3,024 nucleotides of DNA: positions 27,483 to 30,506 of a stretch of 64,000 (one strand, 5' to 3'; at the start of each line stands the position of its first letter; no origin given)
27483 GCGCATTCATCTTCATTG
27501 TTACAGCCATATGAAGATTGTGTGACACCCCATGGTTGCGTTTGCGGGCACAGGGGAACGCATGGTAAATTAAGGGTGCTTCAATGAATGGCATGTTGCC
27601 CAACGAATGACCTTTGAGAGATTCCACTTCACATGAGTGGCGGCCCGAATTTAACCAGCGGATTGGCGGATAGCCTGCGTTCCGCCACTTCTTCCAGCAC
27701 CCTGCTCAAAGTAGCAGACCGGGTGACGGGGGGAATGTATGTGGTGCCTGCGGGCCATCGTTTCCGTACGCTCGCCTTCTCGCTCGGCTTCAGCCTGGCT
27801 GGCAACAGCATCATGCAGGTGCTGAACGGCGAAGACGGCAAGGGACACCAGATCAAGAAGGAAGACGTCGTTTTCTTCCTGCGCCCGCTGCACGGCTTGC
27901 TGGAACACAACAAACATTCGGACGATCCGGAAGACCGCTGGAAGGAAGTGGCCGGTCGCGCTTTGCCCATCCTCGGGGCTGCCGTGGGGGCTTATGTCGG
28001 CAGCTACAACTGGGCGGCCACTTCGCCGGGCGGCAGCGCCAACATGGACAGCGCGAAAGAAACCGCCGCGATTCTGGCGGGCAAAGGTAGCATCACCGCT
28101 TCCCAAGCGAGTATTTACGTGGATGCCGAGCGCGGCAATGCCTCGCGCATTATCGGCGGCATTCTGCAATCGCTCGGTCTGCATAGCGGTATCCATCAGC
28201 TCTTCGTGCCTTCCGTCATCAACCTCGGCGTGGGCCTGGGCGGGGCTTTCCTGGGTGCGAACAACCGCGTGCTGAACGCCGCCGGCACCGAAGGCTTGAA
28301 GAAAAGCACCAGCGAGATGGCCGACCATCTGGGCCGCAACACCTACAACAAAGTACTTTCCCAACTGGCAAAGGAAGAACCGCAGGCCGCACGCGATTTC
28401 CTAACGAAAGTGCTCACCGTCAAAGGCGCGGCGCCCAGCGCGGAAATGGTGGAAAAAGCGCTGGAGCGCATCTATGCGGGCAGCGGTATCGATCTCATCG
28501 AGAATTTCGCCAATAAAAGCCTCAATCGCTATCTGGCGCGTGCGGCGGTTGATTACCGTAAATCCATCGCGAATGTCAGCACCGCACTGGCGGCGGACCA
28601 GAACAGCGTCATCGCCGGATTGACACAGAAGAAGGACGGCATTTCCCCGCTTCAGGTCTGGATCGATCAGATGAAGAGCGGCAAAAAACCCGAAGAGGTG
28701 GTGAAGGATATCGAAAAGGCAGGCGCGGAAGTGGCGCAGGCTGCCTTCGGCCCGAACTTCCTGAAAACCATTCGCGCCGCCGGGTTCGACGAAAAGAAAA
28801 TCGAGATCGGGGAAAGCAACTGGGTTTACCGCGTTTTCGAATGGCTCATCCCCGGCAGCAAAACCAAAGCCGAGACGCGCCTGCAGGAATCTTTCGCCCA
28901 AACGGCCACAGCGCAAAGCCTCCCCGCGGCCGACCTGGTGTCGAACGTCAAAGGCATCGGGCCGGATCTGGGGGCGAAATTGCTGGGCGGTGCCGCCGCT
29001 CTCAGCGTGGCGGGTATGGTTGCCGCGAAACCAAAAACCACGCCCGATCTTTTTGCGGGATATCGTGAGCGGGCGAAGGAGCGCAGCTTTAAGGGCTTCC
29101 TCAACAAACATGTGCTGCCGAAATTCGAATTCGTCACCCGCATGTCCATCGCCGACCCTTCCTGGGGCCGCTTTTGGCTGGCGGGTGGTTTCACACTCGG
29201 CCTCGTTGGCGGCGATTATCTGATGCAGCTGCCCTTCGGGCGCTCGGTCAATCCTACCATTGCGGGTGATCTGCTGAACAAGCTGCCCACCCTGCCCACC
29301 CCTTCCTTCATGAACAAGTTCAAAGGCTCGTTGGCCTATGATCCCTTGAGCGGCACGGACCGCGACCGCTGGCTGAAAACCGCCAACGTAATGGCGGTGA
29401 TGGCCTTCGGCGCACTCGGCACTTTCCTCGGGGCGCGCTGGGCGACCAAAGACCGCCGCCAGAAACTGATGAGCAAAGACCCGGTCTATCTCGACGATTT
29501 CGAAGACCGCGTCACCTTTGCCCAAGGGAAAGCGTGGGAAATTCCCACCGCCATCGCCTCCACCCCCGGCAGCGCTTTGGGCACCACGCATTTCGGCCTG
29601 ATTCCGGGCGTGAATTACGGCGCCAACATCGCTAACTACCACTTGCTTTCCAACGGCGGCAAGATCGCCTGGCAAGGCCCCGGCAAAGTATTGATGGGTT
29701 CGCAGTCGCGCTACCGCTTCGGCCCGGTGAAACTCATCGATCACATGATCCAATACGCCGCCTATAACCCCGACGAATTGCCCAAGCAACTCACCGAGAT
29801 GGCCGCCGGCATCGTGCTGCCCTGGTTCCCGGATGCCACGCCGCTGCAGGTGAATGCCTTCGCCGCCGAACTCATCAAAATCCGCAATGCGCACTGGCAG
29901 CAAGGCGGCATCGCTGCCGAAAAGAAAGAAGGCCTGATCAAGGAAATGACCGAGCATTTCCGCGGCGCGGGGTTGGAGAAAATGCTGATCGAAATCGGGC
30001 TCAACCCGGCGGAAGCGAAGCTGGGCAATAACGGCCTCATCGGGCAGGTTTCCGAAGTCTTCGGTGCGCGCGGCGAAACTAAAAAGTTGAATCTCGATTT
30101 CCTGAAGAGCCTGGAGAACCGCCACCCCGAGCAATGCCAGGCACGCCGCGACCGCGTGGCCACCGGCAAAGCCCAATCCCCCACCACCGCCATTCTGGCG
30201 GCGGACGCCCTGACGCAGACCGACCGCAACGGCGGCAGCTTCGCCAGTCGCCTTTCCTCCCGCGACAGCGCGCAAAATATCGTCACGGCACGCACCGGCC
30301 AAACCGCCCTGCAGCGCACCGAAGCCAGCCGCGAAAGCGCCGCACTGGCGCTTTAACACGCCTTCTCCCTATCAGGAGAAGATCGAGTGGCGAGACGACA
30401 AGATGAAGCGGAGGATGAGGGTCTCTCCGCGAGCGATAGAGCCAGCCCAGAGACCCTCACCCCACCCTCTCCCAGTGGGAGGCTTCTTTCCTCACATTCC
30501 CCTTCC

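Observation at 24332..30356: Divergent locus of two giant, apparently paralogous ORFan membrane proteins plus a TAATG-coupled coiled-coil partner: best candidate for an undescribed system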

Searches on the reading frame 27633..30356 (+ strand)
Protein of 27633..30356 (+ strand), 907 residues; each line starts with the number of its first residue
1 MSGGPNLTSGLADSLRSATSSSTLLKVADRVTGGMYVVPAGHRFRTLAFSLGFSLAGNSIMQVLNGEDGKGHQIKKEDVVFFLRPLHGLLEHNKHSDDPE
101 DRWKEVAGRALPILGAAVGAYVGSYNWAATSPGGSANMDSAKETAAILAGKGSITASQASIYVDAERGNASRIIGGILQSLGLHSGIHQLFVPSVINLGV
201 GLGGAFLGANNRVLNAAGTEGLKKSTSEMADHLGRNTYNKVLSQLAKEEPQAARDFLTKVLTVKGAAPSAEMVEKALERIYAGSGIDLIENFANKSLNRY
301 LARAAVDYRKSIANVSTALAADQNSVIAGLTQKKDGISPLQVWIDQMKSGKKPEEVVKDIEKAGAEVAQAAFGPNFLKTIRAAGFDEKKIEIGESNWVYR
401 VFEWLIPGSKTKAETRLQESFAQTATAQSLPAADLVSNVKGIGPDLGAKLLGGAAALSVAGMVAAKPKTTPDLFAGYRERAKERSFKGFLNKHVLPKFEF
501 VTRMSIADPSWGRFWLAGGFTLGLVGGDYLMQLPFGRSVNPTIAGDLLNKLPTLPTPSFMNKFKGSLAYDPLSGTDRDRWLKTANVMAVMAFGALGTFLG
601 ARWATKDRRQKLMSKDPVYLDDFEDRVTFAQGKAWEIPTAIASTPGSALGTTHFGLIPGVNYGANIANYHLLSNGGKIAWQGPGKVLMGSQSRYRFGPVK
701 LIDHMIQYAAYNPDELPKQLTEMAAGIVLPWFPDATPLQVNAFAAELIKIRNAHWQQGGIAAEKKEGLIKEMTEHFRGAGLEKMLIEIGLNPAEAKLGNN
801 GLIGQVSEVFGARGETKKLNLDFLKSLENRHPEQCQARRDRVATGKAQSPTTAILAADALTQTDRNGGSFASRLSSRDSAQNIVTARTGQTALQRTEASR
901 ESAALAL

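Call 3: search_protein_families(library=pfam, proteins=[window:27633-30356:+], max_evalue=1)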
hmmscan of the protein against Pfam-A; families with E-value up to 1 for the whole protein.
window:27633-30356:+ (907 aa): 1 family
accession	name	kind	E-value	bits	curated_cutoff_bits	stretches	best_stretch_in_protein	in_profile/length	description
PF08278.16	DnaG_DnaB_bind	-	0.21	12.4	29.1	0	216-256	41-80/124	DNA primase DnaG DnaB-binding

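Call 4: search_protein_families(library=ncbifam, proteins=[window:27633-30356:+], max_evalue=1)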
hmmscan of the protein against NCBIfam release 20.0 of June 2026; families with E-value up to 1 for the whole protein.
window:27633-30356:+ (907 aa): 1 family
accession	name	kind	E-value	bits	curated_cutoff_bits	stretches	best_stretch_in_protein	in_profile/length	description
NF052498.1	TIGR_Tas_endo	equivalog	0.12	12.3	100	1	412-452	51-89/215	TIGR-Tas system RNA-guided endonuclease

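Call 6: search_protein_families(library=padloc, proteins=[window:27633-30356:+], max_evalue=1)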
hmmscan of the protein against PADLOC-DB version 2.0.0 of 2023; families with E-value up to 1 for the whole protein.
window:27633-30356:+ (907 aa): 0 families

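Call 7: search_protein_families(library=phrogs, proteins=[window:27633-30356:+], max_evalue=1)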
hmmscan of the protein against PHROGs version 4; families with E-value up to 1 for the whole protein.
window:27633-30356:+ (907 aa): 1 family
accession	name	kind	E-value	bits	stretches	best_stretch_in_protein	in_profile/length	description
phrog_175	-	lysis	0.28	12.2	0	721-747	45-71/97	holin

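Call 8: find_homologous_proteins(query=window:27633-30356:+)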
Query window:27633-30356:+ (907 aa): 3 proteins with E <= 0.001 among 8000 candidates.
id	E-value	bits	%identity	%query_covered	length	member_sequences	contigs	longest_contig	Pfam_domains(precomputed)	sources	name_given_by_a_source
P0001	0.0e+0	2024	100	100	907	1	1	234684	-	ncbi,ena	-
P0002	0.0e+0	1349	69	98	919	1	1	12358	-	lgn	-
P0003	0.0e+0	1117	59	100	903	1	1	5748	-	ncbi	-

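Call 10: find_encoding_contigs(protein=P0002, flank=10000)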
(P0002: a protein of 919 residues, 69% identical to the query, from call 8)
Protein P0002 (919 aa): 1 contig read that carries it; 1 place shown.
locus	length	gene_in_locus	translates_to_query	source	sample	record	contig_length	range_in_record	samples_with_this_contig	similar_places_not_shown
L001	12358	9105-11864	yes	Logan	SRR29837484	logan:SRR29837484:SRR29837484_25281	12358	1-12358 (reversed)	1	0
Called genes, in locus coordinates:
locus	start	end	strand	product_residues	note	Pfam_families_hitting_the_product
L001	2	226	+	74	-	?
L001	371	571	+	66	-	PF04325:DUF465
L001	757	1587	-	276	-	PF05673:DUF815, PF13191:AAA_16 (faint)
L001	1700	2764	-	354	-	PF13505:OMP_b-brl, PF02462:Opacity (faint), PF03922:OmpW (faint), PF01617:Surface_Ag_2 (weak), PF00691:OmpA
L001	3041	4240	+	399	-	PF10098:DUF2336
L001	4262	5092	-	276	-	PF00581:Rhodanese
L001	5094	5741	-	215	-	PF00775:Dioxygenase_C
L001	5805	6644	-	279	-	-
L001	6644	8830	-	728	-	-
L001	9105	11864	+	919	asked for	-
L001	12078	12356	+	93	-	?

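Call 11: find_encoding_contigs(protein=P0003, flank=10000)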
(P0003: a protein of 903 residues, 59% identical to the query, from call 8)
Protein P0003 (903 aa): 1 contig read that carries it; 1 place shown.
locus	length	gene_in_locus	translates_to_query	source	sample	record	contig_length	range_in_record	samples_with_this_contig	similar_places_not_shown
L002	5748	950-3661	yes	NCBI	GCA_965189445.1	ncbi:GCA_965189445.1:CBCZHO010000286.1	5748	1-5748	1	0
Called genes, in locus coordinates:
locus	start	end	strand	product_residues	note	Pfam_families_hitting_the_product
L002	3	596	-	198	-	?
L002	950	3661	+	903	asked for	-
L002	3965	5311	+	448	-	PF01134:GIDA, PF01266:DAO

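Call 12: find_encoding_contigs(protein=P0001, flank=10000)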
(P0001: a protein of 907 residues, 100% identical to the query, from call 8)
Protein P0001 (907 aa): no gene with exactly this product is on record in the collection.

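Call 17: find_related_loci(query=A1, collection=genome_contigs, flank=10000)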
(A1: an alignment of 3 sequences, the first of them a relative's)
Query A1 (907 aa) in genome_contigs; peptide patterns used: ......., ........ (x = any residue, [..] = any of these).
68 stretches matched a pattern, but none encodes a relative of the query by tblastn (E <= 1e-3).
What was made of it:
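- Tried and rejected: The first genome scan used peptides specific to the window's subgroup and found nothing (call 17).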

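Call 18: list_cluster_members(proteins=[P0001, P0004, P0006, P0003, P0002])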
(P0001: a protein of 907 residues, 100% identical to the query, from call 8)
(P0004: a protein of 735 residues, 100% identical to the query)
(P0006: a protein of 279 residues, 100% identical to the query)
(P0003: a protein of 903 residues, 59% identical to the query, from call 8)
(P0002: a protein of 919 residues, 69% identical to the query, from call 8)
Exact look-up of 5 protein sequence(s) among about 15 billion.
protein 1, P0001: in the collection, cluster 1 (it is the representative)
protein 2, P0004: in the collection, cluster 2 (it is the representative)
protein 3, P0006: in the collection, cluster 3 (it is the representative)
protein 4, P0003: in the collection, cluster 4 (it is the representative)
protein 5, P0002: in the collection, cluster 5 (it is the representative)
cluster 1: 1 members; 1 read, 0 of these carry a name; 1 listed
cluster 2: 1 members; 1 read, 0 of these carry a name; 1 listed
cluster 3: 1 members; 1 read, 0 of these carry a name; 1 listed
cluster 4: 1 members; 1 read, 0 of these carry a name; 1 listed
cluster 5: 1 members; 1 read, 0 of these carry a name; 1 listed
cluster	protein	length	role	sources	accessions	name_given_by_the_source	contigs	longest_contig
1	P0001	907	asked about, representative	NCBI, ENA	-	-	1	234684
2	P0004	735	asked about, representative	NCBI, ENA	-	-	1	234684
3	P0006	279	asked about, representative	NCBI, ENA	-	-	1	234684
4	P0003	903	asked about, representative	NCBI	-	-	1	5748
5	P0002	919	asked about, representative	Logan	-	-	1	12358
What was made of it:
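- Tried and rejected: The cluster look-up carried no names (call 18).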

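Call 33: search_protein_representatives(alignment_id=A1)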
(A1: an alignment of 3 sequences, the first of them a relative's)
Query: 3 sequences, 919 profile positions. Proteins with E-value up to 0.001 (for the whole library): 110; up to 1e-10: 87; up to 1e-30: 54. The best 110 are listed.
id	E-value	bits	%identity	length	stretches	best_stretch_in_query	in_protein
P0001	0.0e+00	1830.6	-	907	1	1-917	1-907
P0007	8.3e-116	404.6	-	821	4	616-846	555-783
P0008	1.9e-100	353.7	-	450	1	498-885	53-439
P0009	2.0e-98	347.1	-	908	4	624-841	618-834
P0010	5.0e-94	332.5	-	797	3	524-863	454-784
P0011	5.1e-87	309.3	-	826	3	546-846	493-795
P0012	4.1e-81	289.8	-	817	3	502-848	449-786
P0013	2.8e-80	287.0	-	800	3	470-846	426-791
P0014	6.3e-72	259.4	-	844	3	547-846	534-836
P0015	9.0e-72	258.9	-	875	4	603-849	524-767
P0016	4.7e-68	246.6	-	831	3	453-833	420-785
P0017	8.8e-67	242.4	-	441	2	600-871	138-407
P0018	1.4e-65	238.4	-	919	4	520-843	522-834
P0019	7.0e-65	236.1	-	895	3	489-845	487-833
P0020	6.3e-64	232.9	-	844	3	483-841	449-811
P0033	1.0e-48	182.6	-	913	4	572-844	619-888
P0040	2.7e-42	161.3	-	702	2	461-841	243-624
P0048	5.6e-38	147.0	-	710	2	496-890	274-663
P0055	2.2e-32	128.5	-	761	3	588-800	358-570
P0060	2.3e-28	115.2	-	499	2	38-143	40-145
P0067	6.7e-23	97.1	-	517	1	578-848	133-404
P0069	1.1e-22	96.4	-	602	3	23-138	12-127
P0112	1.1e-05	40.2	-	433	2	69-125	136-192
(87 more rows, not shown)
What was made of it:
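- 27633..30356 (+): F0: 907-aa all-alpha protein made of two tandem copies of a ~350-aa module; member of an unannotated family. 110 representative relatives (call 33).
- Checked: F0 has 110 representative relatives (call 33).
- Tried and rejected: The full HMMER scan overturned that for F0 (call 33).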

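Call 38: predict_structure(alignment_id=A1)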
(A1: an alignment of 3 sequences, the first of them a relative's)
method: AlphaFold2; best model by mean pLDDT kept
length: 907 residues; sequences in the alignment: 3
mean_pLDDT: 36.0   pTM: 0.27
mean pLDDT of the five models: 36.0, 35.0, 33.6, 32.7, 30.5
residues with pLDDT >= 90: 0; 70-90: 35; 50-70: 87; < 50: 785
segments of 3 or more residues with pLDDT < 50: 1-247, 259-268, 282-344, 349-351, 353-529, 534-565, 567-700, 713-715, 797-907
pLDDT, mean of each block of 10 residues (from residue 1): 24 25 24 22 27 29 34 38 36 36 34 31 32 36 41 31 34 28 25 25 25 24 26 29 43 52 42 55 34 26 25 28 36 37 46 44 38 35 32 32 37 46 41 35 34 32 25 27 28 28 25 34 45 45 30 36 47 36 40 42 35 28 24 23 22 23 25 23 22 33 60 54 60 72 77 65 64 68 76 48 30 30 39 44 36 30 25 25 27 28 24
secondary structure, 60 per line:
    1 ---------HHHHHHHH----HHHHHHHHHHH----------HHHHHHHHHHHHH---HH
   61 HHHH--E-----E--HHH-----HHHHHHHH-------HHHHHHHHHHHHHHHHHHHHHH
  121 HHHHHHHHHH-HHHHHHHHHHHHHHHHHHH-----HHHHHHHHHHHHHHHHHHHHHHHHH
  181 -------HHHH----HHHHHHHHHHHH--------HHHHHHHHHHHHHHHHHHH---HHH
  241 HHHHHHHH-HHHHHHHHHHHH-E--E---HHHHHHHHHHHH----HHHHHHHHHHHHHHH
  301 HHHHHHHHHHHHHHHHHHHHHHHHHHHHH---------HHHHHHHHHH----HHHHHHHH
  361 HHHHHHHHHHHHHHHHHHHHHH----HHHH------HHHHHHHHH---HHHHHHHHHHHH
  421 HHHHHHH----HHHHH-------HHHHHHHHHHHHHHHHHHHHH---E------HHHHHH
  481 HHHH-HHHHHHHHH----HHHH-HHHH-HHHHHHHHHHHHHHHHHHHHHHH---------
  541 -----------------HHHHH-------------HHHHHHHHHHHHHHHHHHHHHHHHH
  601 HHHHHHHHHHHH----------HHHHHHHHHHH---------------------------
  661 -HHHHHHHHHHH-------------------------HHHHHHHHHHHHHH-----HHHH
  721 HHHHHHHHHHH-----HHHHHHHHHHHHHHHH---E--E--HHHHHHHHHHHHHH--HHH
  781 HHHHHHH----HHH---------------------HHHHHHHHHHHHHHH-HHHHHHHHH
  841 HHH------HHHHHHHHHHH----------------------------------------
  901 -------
elements in order (helices of 4 or more, strands of 3 or more residues): H10-17 H22-32 H43-55 H59-64 H84-91 H99-130 H132-150 H156-180 H188-191 H196-207 H216-234 H238-248 H250-261 H270-281 H286-329 H339-348 H353-382 H387-390 H397-405 H409-427 H432-436 H444-464 H475-484 H486-494 H499-502 H504-507 H509-531 H558-562 H576-612 H623-633 H662-672 H698-711 H717-731 H737-752 H762-775 H778-787 H816-830 H832-843 H850-860
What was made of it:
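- Tried and rejected: AF2 with a 3-sequence alignment was useless (pLDDT 36; call 38).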

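Call 43: search_solved_structures(query=A3, max_evalue=1)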
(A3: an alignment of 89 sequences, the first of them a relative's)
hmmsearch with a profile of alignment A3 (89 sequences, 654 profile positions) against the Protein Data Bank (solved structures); distinct sequences matched with E-value up to 1: 13.
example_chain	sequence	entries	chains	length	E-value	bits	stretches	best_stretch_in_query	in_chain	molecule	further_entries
7bqq_A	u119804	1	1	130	0.093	14.4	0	199-257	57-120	Gogy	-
3vyc_A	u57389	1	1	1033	0.15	13.7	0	477-525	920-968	Exportin-1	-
8fjg_A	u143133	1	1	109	0.18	13.5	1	466-554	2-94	H12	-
4f52_A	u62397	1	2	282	0.32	12.6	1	467-555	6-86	Cullin-1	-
5mfb_A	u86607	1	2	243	0.37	12.4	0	476-611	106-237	YIII(Dq)4CqI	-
2m6u_A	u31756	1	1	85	0.42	12.2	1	488-535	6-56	Choline binding protein A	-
3rtr_A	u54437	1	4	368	0.44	12.2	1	467-555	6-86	Cullin-1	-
4p5o_A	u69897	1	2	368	0.44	12.2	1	467-555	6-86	Cullin-1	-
4k12_B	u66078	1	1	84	0.63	11.7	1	489-535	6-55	Choline binding protein A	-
6m3w_A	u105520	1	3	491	0.65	11.6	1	132-289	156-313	Spike glycoprotein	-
4xwj_A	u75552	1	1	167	0.76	11.4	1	337-404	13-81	Regulator of sigma D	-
8bpo_t2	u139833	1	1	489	0.99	11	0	510-555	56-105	Tetratricopeptide repeat protein 5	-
6n2y_b2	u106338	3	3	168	1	11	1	183-266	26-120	ATP synthase subunit b | Bacillus PS3 ATP synthase subunit b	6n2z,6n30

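Call 44: search_protein_families(library=pfam, proteins=[P0007, P0018, P0033, P0040, P0048, P0055, P0069, P0060, P0067, P0112], max_evalue=0.1)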
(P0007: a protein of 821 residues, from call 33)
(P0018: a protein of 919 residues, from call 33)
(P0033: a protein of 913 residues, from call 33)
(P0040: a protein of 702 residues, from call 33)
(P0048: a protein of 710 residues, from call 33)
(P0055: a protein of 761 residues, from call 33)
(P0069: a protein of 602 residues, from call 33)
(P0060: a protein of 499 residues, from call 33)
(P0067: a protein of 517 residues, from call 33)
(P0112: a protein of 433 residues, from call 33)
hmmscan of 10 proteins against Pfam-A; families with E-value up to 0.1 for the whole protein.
P0007 (821 aa): 0 families

P0018 (919 aa): 0 families

P0033 (913 aa): 0 families

P0040 (702 aa): 0 families

P0048 (710 aa): 0 families

P0055 (761 aa): 0 families

P0069 (602 aa): 0 families

P0060 (499 aa): 0 families

P0067 (517 aa): 1 family
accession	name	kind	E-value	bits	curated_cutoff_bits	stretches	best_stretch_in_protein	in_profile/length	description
PF10925.13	DUF2680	-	0.00043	20.8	25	1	378-425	5-52/57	Protein of unknown function (DUF2680)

P0112 (433 aa): 0 families

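Call 45: search_protein_families(library=ncbifam, proteins=[P0007, P0018, P0033, P0040, P0048, P0055, P0069, P0060, P0067, P0112], max_evalue=0.1)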
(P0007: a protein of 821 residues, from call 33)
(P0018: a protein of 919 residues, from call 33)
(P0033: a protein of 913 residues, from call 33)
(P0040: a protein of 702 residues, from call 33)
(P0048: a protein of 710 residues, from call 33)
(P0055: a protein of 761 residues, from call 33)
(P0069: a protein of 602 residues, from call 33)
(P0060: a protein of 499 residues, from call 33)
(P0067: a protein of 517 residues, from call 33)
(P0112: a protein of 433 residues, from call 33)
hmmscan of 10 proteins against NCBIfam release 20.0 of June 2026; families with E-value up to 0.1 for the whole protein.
P0007 (821 aa): 1 family
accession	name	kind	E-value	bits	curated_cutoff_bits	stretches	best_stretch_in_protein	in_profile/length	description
TIGR04258.1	4helix_suffix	equivalog_domain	0.052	13.5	40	0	693-710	22-39/49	four helix bundle suffix domain-containing protein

P0018 (919 aa): 0 families

P0033 (913 aa): 2 families
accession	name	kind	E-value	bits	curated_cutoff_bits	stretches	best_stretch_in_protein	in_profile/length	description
TIGR04527.1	mycoplas_twoTM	subfamily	0.039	13.6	125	1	361-455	54-146/248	MG_279/MG_280 family protein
TIGR01928.1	menC_lowGC_arch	equivalog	0.064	12.3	200.65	0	395-443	105-153/325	o-succinylbenzoate synthase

P0040 (702 aa): 0 families

P0048 (710 aa): 0 families

P0055 (761 aa): 0 families

P0069 (602 aa): 0 families

P0060 (499 aa): 2 families
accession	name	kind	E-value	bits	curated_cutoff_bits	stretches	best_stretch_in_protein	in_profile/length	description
TIGR02248.1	mutH_TIGR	equivalog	0.069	12.3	229.9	0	328-377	12-62/217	DNA mismatch repair endonuclease MutH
NF003458.0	PRK05070.1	equivalog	0.079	12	243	0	326-377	14-66/223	DNA mismatch repair endonuclease MutH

P0067 (517 aa): 1 family
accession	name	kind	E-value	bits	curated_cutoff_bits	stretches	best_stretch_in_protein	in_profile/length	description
NF035925.1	Geo26A_fam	subfamily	0.02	14.7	40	1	161-234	97-166/197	geobacillin-26 family protein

P0112 (433 aa): 0 families

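Call 49: search_dna_similar(query=P0007, collection=plasmids, mode=protein, max_evalue=0.001)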
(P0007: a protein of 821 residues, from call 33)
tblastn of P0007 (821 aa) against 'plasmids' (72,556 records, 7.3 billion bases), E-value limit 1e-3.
No match.

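Call 50: search_dna_similar(query=window:27633-30356:+, collection=plasmids, mode=protein, max_evalue=0.001)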
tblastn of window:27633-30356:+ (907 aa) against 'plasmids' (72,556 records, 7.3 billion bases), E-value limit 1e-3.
No match.
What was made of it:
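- On Mobile or defence island: No plasmid match (calls 49, 50).
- Tried and rejected: tblastn against plasmids found no match (calls 49, 50).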
